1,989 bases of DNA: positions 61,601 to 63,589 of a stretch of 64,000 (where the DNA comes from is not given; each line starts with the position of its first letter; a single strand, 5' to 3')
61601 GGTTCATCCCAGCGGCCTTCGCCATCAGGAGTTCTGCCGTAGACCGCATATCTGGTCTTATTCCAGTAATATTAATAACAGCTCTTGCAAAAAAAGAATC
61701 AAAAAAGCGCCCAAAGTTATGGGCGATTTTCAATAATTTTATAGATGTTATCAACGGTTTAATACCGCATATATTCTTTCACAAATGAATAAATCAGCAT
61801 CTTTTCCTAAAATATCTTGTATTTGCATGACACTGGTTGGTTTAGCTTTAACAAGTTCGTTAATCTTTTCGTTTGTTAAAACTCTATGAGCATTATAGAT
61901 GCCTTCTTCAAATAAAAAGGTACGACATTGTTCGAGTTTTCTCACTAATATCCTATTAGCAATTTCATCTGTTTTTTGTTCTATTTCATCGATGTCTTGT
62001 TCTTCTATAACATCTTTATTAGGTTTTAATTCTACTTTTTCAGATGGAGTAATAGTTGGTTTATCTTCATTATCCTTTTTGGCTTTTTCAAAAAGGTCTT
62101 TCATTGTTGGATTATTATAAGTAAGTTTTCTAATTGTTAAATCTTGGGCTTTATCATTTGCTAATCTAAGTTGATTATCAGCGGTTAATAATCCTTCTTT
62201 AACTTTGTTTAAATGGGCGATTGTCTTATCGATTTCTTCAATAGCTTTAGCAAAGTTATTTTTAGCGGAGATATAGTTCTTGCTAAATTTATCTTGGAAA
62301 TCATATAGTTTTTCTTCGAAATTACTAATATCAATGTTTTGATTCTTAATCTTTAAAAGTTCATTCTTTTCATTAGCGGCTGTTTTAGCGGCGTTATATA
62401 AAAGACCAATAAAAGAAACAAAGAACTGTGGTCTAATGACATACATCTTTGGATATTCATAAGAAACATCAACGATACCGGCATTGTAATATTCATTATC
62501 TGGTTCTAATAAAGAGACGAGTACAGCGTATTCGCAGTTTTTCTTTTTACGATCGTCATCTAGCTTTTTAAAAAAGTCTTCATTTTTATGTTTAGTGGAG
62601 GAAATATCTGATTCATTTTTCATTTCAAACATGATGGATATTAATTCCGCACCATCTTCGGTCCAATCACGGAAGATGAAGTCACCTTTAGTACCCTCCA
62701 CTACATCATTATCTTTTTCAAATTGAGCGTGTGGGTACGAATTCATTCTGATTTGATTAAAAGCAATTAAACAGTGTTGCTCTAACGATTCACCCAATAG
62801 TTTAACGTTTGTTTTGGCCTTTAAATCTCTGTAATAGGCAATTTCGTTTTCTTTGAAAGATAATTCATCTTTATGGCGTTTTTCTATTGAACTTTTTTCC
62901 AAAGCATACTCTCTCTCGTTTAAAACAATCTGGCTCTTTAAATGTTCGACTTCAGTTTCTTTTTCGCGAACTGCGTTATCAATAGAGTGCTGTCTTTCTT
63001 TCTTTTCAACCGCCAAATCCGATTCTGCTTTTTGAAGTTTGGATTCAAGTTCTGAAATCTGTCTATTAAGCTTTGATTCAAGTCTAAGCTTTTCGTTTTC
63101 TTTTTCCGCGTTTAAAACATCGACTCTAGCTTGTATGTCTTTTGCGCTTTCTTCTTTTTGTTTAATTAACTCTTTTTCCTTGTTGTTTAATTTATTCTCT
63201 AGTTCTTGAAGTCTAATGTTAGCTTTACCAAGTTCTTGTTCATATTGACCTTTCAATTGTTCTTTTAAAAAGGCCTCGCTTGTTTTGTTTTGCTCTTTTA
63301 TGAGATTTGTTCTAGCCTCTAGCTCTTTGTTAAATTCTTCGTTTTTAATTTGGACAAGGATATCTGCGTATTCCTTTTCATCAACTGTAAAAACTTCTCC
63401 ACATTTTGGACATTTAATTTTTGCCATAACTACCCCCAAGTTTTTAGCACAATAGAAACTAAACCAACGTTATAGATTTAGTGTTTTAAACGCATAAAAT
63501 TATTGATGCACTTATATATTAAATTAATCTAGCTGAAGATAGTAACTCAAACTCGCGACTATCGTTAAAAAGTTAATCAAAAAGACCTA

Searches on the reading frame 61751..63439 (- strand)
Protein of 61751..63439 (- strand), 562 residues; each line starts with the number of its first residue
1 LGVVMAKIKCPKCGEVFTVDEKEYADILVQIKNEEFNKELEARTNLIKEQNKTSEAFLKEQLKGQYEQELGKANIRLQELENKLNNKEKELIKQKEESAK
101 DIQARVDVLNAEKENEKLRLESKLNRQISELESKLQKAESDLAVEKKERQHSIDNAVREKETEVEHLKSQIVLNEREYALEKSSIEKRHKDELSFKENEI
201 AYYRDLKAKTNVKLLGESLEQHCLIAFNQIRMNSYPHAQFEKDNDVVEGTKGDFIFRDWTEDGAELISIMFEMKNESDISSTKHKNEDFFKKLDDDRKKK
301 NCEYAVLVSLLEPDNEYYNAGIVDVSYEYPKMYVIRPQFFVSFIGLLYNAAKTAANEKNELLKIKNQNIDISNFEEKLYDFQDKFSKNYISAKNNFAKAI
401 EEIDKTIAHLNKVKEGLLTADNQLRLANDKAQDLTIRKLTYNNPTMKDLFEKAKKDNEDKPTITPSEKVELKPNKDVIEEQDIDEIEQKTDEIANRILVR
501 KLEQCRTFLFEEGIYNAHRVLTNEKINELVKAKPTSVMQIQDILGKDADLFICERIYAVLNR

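Call 82: search_protein_families(library=pfam, proteins=[window:61751-63439:-], max_evalue=0.001)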
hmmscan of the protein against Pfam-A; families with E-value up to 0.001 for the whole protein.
window:61751-63439:- (562 aa): 1 family
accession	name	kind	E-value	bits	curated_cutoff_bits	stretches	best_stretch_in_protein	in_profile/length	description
PF09903.14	DUF2130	-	3.4e-77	259.6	26.7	1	186-442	5-255/255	Uncharacterized protein conserved in bacteria (DUF2130)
